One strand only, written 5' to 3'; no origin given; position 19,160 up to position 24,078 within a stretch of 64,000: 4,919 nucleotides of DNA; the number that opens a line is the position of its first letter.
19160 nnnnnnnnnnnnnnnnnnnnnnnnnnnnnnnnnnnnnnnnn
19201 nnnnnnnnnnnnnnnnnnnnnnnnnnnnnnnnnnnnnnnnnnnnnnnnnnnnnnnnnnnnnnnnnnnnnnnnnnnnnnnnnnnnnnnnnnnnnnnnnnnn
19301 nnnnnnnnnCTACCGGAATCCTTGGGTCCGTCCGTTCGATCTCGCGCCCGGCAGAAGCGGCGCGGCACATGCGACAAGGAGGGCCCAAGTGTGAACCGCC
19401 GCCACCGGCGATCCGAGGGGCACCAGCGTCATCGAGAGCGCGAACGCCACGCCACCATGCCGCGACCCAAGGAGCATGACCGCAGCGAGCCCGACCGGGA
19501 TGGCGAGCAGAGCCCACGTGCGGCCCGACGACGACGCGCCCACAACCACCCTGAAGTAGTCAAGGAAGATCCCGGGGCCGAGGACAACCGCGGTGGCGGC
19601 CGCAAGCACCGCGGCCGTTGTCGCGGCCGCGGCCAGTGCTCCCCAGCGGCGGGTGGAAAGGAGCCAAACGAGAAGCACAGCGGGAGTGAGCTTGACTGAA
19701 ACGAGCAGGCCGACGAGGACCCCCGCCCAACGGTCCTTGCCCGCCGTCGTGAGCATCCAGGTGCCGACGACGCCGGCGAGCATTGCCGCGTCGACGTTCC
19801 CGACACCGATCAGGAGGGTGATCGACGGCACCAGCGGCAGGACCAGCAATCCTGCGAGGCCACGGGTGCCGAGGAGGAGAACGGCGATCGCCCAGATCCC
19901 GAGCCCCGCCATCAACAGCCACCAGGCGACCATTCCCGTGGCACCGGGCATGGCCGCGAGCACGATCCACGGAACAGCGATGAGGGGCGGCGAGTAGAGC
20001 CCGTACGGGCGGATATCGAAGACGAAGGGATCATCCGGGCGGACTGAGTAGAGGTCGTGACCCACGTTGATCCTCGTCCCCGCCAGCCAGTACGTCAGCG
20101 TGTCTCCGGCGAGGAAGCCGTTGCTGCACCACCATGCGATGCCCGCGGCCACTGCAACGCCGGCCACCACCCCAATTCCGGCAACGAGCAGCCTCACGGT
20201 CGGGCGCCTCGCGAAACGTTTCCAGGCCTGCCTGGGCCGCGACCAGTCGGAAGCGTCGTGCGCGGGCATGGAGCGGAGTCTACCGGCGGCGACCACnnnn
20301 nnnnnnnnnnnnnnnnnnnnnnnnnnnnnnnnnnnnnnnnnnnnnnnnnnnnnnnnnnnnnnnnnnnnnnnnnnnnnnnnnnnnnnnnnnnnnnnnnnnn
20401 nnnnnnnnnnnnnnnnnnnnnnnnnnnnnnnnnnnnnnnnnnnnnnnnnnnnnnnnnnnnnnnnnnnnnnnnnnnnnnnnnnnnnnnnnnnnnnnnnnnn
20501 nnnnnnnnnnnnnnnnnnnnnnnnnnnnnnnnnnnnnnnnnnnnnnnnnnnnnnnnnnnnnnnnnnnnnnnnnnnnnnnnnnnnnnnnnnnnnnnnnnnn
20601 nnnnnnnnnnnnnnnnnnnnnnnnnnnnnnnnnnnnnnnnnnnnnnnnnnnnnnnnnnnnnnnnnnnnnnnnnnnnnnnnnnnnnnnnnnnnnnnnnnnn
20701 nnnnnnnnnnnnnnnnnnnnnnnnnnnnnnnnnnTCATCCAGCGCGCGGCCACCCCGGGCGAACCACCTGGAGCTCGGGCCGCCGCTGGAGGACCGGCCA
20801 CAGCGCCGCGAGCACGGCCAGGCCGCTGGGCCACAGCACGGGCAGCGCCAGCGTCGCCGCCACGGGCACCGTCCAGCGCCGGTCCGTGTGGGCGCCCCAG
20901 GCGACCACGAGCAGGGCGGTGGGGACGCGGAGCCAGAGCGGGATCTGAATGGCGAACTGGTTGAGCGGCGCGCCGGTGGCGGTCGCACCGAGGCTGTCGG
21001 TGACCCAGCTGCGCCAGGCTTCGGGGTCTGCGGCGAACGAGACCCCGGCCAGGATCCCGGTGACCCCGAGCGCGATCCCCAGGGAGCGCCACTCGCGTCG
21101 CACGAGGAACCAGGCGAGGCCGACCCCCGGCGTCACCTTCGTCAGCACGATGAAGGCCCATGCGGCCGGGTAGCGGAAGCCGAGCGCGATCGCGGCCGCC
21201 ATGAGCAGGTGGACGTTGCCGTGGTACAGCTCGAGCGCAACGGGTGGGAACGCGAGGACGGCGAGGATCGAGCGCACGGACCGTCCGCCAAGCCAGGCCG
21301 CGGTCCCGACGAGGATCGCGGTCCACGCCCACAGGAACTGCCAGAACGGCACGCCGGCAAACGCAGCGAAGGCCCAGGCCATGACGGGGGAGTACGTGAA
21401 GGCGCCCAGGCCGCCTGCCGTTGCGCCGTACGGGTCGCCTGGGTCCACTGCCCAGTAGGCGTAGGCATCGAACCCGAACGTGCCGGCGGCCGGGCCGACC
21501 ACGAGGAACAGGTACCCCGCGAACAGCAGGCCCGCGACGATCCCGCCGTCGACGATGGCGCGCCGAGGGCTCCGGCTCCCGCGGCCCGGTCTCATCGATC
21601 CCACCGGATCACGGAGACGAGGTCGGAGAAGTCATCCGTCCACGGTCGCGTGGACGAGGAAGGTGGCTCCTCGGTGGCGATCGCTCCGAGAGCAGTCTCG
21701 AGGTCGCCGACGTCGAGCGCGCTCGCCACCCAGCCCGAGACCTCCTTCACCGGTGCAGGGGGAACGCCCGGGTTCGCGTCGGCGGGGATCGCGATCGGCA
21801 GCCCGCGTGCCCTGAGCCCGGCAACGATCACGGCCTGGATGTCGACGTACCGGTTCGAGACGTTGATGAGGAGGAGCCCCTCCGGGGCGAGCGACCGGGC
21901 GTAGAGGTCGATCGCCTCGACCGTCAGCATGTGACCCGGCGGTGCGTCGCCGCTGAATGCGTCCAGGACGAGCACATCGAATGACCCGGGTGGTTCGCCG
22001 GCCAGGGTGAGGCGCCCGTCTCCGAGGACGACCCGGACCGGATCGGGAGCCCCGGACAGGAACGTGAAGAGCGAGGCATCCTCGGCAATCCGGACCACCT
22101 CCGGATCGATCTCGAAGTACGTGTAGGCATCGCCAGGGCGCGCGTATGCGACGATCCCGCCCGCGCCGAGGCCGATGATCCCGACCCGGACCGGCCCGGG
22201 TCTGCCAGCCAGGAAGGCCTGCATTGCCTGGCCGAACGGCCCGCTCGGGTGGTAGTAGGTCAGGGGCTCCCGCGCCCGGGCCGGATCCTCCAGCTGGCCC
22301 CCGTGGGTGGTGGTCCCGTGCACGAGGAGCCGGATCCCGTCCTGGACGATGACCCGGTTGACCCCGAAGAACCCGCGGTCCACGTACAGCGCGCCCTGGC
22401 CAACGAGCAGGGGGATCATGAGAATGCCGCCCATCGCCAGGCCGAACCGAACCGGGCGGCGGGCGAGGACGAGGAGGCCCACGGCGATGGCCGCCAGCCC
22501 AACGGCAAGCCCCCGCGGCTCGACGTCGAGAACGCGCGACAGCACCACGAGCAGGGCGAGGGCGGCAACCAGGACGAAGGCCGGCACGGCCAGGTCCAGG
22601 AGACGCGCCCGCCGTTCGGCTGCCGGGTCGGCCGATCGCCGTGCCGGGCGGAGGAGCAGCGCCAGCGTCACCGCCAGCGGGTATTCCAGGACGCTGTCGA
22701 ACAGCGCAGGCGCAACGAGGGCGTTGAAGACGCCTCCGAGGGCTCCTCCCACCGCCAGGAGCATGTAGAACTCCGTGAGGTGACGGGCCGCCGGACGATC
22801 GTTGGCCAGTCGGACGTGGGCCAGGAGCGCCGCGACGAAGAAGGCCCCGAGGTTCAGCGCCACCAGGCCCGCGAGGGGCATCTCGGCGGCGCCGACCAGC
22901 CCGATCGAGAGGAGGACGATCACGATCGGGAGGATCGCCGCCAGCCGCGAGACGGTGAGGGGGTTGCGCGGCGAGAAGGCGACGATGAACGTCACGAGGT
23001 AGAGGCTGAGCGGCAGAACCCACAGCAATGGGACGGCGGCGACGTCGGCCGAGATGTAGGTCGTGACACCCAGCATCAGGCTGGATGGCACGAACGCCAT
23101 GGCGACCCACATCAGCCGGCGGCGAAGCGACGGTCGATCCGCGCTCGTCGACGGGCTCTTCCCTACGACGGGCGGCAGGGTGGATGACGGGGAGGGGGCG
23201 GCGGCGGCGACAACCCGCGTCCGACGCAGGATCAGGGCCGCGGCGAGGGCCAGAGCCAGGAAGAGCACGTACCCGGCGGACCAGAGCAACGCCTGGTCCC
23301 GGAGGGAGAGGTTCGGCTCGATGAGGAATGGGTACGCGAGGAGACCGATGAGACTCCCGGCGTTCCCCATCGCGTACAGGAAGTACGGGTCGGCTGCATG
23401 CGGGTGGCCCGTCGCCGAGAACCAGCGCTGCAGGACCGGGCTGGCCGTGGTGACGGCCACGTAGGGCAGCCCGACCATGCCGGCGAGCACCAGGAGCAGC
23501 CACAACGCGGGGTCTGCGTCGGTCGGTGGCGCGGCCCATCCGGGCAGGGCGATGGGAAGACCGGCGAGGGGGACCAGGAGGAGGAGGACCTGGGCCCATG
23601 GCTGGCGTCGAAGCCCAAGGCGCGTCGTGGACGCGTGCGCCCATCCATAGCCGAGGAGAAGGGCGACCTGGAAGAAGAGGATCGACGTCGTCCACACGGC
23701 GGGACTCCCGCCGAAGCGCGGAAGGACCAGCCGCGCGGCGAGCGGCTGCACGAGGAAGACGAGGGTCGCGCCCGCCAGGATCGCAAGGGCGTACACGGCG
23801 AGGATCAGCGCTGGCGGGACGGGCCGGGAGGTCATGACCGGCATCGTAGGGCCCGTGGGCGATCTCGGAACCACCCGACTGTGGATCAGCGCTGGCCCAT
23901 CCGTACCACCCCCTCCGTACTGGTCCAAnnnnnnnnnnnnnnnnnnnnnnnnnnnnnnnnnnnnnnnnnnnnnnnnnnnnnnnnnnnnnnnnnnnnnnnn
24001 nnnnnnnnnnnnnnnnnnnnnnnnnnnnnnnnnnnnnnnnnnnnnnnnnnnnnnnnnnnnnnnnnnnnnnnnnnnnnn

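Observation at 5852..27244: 21-kb island dominated by GT-C-type membrane glycosyltransferases: candidate pathway for an undescribed polyprenyl-phosphate-sugar-built envelope glycan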

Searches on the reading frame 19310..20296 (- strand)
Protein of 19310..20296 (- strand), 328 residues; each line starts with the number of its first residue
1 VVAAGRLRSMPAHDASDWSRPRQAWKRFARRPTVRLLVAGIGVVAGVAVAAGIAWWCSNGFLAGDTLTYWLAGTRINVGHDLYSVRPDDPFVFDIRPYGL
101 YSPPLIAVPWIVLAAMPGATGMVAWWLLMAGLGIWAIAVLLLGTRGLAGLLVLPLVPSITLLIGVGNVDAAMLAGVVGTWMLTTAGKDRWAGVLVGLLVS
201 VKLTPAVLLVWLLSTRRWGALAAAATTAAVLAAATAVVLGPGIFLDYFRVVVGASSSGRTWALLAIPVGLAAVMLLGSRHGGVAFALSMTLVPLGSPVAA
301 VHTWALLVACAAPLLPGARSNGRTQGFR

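Call 6: search_protein_families(library=pfam, proteins=[window:19310-20296:-], max_evalue=0.01)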
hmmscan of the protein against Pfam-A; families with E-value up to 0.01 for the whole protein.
window:19310-20296:- (328 aa): 1 family
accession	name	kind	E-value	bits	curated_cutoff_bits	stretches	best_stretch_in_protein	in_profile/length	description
PF09594.16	GT87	-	8.9e-19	68.6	25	1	103-306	4-213/237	Glycosyltransferase family 87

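Call 46: search_protein_families(library=ncbifam, proteins=[window:19310-20296:-], max_evalue=0.0001)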
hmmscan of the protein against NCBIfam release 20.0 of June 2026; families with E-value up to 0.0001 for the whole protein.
window:19310-20296:- (328 aa): 1 family
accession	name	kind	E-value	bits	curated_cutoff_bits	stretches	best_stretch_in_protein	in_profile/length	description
NF009915.0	PRK13375.1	equivalog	2.5e-05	23.1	413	1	26-239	22-238/425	mannosyltransferase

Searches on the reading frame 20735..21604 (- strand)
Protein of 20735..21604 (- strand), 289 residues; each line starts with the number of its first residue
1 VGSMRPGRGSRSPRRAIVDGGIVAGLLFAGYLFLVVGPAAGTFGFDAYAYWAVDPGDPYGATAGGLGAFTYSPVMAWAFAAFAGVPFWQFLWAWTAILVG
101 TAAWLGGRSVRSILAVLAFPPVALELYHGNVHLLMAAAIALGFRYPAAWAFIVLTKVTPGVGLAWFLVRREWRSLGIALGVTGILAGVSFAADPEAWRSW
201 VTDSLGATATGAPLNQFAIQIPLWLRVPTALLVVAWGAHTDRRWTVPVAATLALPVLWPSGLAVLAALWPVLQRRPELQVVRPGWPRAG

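Call 6: search_protein_families(library=pfam, proteins=[window:20735-21604:-], max_evalue=0.01)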
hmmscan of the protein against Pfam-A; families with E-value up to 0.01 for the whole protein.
window:20735-21604:- (289 aa): 1 family
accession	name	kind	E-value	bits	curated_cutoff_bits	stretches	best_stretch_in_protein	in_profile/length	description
PF09594.16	GT87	-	4.3e-15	56.5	25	1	69-269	1-210/237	Glycosyltransferase family 87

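Call 46: search_protein_families(library=ncbifam, proteins=[window:20735-21604:-], max_evalue=0.0001)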
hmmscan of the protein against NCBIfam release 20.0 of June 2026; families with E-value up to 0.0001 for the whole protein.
window:20735-21604:- (289 aa): 0 families

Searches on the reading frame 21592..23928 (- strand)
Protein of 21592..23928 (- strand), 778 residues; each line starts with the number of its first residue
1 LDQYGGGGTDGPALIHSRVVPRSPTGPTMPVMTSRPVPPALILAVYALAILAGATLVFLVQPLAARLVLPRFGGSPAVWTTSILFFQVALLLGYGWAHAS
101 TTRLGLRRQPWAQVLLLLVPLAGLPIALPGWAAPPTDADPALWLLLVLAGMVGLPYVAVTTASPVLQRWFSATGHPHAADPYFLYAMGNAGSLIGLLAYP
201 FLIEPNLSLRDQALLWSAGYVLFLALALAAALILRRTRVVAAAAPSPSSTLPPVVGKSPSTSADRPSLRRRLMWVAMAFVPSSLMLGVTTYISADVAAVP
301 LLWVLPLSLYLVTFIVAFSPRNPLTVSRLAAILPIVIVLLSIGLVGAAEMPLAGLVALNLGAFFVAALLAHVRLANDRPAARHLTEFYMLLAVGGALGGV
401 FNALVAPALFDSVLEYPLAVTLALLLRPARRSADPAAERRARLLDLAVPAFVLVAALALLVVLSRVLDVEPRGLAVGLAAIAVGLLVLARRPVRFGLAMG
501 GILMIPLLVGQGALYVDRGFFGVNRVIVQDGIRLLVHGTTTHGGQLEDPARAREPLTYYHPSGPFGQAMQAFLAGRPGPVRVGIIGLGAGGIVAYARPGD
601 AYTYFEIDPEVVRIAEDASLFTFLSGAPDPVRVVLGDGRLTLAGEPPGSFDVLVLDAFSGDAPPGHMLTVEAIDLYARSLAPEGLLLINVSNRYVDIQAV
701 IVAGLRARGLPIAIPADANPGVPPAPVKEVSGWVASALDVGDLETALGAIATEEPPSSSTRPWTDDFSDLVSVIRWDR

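Call 6: search_protein_families(library=pfam, proteins=[window:21592-23928:-], max_evalue=0.01)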
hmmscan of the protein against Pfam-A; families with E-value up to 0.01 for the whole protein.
window:21592-23928:- (778 aa): 0 families

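Call 10: search_protein_families(library=ncbifam, proteins=[window:21592-23928:-], max_evalue=0.01)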
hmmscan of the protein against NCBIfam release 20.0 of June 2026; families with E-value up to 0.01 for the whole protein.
window:21592-23928:- (778 aa): 2 families
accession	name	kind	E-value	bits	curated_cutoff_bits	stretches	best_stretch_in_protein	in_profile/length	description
NF037959.1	MFS_SpdSyn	subfamily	8.7e-14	51.1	40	1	597-700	297-395/480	fused MFS/spermidine synthase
NF003380.0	PRK04457.1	equivalog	3.2e-09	36.2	304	1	565-693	56-183/265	polyamine aminopropyltransferase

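Call 15: search_solved_structures(query=window:21592-23928:-, max_evalue=10)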
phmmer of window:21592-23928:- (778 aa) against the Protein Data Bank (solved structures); distinct sequences matched with E-value up to 10: 14.
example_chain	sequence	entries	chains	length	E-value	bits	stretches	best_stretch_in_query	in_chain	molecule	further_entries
3gjy_A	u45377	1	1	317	6.5e-06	28.3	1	571-692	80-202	Spermidine synthase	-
6o65_A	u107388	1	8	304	6.7e-05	24.9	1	573-696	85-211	Spermidine synthase 1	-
1xj5_A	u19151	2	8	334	8.3e-05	24.6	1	573-696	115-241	Spermidine synthase 1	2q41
6o63_A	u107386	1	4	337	8.5e-05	24.6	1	573-696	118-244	Spermidine synthase 1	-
3bwb_A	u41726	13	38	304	0.00085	21.3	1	572-701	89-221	Spermidine synthase | Spermidine synthase, putative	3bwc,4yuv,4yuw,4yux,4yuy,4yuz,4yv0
8iyi_A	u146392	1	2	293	0.0014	20.5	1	573-754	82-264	KLLA0B09372p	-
6o64_A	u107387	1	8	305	0.0026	19.7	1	577-695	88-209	Spermidine synthase 2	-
5wcj_A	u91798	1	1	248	0.0098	17.8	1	579-707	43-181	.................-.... protein 13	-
6qmm_B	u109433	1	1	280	0.031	16.1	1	580-688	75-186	Polyamine aminopropyltransferase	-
6qmm_A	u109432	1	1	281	0.047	15.5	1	580-688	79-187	Polyamine aminopropyltransferase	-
1mjf_A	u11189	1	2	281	0.05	15.4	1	573-673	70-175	spermidine synthase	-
3rw9_A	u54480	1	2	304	0.39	12.4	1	573-688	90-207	Spermidine synthase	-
2o05_A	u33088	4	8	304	0.39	12.4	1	573-688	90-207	Spermidine synthase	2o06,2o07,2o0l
9q41_A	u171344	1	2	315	0.42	12.3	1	573-688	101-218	Spermidine synthase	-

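Call 52: find_homologous_proteins(query=window:21592-23928:-)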
Query window:21592-23928:- (778 aa): 5054 proteins with E <= 0.001 among 8000 candidates; the best 120 are listed.
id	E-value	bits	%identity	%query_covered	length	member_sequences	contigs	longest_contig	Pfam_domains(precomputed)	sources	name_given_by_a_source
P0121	0.0e+0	1176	73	96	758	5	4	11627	-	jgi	jgi:SAM-dependent methyltransferase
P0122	0.0e+0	1173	73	96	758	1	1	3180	-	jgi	jgi:SAM-dependent methyltransferase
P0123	0.0e+0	1157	73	95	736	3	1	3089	-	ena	-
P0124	0.0e+0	1138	72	96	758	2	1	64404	-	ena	-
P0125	0.0e+0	1091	69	96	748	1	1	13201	-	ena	-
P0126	0.0e+0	1085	71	95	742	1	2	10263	-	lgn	-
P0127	0.0e+0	1077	68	95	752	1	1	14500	-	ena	-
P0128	0.0e+0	1070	68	95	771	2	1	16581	-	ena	-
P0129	0.0e+0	1042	65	98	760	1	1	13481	-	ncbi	-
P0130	0.0e+0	1024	66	96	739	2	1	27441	-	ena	-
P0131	0.0e+0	1023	65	96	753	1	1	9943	-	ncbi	-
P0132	0.0e+0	1019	66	96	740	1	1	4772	-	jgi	jgi:SAM-dependent methyltransferase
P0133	1.8e-294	997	69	89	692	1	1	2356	-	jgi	jgi:hypothetical protein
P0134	2.5e-292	990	64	93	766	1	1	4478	-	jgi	jgi:hypothetical protein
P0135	3.1e-292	990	66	95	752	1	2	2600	-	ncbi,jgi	jgi:hypothetical protein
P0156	1.3e-198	680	50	94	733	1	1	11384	-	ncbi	ncbi:MAG TPA: fused MFS/spermidine synthase [Candidatus Limnocylindrales bacterium]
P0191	6.8e-183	628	45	94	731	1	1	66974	-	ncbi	ncbi:MAG: fused MFS/spermidine synthase [Planctomycetota bacterium]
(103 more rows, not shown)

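Call 66: predict_structure(alignment_id=A3)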
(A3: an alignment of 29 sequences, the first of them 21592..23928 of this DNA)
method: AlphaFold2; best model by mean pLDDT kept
length: 778 residues; sequences in the alignment: 29
mean_pLDDT: 88.1   pTM: 0.86
mean pLDDT of the five models: 88.1, 86.0, 86.1, 83.6, 82.4
residues with pLDDT >= 90: 517; 70-90: 183; 50-70: 39; < 50: 39
segments of 3 or more residues with pLDDT < 50: 1-3, 5-18, 243-261
pLDDT, mean of each block of 10 residues (from residue 1): 41 45 53 78 97 95 89 81 93 97 93 96 91 83 93 95 94 89 91 93 90 96 98 86 47 45 80 97 91 63 86 93 93 97 89 89 97 93 92 95 88 89 94 90 95 94 90 92 96 96 85 80 87 88 92 93 95 94 89 94 92 93 91 92 96 87 83 98 96 89 96 94 93 96 93 86 87 80
secondary structure, 60 per line:
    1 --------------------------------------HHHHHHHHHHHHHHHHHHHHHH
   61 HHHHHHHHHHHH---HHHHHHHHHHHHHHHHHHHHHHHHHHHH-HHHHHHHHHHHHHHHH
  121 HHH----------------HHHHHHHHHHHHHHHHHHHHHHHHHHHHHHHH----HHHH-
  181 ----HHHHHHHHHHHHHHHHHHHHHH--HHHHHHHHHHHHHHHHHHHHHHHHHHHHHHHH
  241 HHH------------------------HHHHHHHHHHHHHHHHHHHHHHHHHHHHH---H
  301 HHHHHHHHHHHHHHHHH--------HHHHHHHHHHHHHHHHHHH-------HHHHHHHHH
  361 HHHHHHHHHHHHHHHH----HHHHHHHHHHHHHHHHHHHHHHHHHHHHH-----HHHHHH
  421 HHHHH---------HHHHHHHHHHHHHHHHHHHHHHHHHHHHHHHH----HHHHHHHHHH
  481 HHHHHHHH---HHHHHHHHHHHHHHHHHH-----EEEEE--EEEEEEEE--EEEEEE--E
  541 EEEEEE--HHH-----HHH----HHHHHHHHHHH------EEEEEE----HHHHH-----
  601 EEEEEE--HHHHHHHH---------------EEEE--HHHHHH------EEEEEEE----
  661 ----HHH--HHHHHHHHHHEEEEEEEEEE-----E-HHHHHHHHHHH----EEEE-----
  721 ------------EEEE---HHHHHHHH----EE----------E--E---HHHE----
elements in order (helices of 4 or more, strands of 3 or more residues): H39-72 H76-103 H105-123 H140-171 H176-179 H185-206 H209-243 H268-296 H300-317 H326-344 H352-376 H381-409 H415-425 H435-466 H471-488 H492-509 E515-519 E522-529 E532-537 E540-546 H564-574 E581-586 H591-595 E601-606 H609-616 E632-635 H638-643 E650-656 H670-679 E680-689 H697-707 E712-715 E733-736 H740-747

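Call 69: fold_search(model_id=the predicted structure, library=pdb)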
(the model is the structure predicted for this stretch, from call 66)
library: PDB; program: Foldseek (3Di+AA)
matches with E <= 10: 729; with E <= 0.001: 126
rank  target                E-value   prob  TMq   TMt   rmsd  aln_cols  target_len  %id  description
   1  3gjy                  1.7e-07  1.00  0.26  0.67   6.3       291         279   17  Crystal structure of a probable spermidine synthase from Corynebacterium glutamicum ATCC 13032 (released 2009-03-24)
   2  6o65_D                3.1e-07  1.00  0.21  0.51   5.2       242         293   20  Crystal Structure of Arabidopsis thaliana Spermidine Synthase isoform 1 (AtSPDS1) in complex with decarboxylated S-ade (released 2019-06-05)
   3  6o65_B                8.5e-07  1.00  0.22  0.53   5.0       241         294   21  Crystal Structure of Arabidopsis thaliana Spermidine Synthase isoform 1 (AtSPDS1) in complex with decarboxylated S-ade (released 2019-06-05)
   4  6o64_D                9.2e-07  1.00  0.22  0.57   4.5       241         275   20  Crystal Structure of Arabidopsis thaliana Spermidine Synthase isoform 2 (AtSPDS2) (released 2019-06-05)
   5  6o65_E                1.0e-06  1.00  0.22  0.53   5.6       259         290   20  Crystal Structure of Arabidopsis thaliana Spermidine Synthase isoform 1 (AtSPDS1) in complex with decarboxylated S-ade (released 2019-06-05)
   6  6o63_D                1.2e-06  1.00  0.22  0.56   4.5       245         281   21  Crystal Structure of Arabidopsis thaliana Spermidine Synthase isoform 1 (AtSPDS1) (released 2019-06-05)
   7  6o65_C                1.4e-06  1.00  0.23  0.54   5.6       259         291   21  Crystal Structure of Arabidopsis thaliana Spermidine Synthase isoform 1 (AtSPDS1) in complex with decarboxylated S-ade (released 2019-06-05)
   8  6o63_C                1.5e-06  1.00  0.22  0.55   4.6       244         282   20  Crystal Structure of Arabidopsis thaliana Spermidine Synthase isoform 1 (AtSPDS1) (released 2019-06-05)
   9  6o65_A                1.5e-06  1.00  0.22  0.54   5.3       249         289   19  Crystal Structure of Arabidopsis thaliana Spermidine Synthase isoform 1 (AtSPDS1) in complex with decarboxylated S-ade (released 2019-06-05)
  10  6o63_A                1.7e-06  1.00  0.22  0.54   4.4       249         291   20  Crystal Structure of Arabidopsis thaliana Spermidine Synthase isoform 1 (AtSPDS1) (released 2019-06-05)
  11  6o63_B                1.7e-06  1.00  0.21  0.52   5.3       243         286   20  Crystal Structure of Arabidopsis thaliana Spermidine Synthase isoform 1 (AtSPDS1) (released 2019-06-05)
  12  6o64_B                2.2e-06  1.00  0.22  0.55   4.5       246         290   17  Crystal Structure of Arabidopsis thaliana Spermidine Synthase isoform 2 (AtSPDS2) (released 2019-06-05)
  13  6o64_F                2.2e-06  1.00  0.22  0.55   4.6       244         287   18  Crystal Structure of Arabidopsis thaliana Spermidine Synthase isoform 2 (AtSPDS2) (released 2019-06-05)
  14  1xj5_B                2.4e-06  1.00  0.23  0.58   4.2       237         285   21  X-RAY STRUCTURE OF SPERMIDINE SYNTHASE FROM ARABIDOPSIS THALIANA GENE AT1G23820 (released 2004-10-05)
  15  6qmm_B                2.5e-06  1.00  0.24  0.60   5.3       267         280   17  Crystal structure of Synecochoccus Spermidine Synthase in complex with putrescine, spermidine and MTA (released 2019-03-27)
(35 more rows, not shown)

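Call 70: search_protein_families(library=pfam, proteins=[P0121, P0156, P0191], max_evalue=1)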
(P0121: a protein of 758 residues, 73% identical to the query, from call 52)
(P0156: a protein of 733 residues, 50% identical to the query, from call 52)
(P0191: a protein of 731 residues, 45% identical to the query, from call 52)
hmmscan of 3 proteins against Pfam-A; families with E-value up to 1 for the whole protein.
P0121 (758 aa): 2 families
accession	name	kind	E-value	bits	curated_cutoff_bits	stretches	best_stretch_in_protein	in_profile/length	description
PF13578.12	Methyltransf_24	-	0.00014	23.2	26.3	1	566-668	8-102/105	Methyltransferase domain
PF01564.23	Spermine_synth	-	0.13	12.2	22.9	1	581-668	44-130/186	Spermine/spermidine synthase domain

P0156 (733 aa): 2 families
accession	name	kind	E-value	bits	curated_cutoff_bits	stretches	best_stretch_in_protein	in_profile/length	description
PF08242.18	Methyltransf_12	-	0.053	14.7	30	1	542-643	3-98/98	Methyltransferase domain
PF01135.25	PCMT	-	0.078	13.2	20.3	1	585-627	123-162/210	Protein-L-isoaspartate(D-aspartate) O-methyltransferase (PCMT)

P0191 (731 aa): 0 families
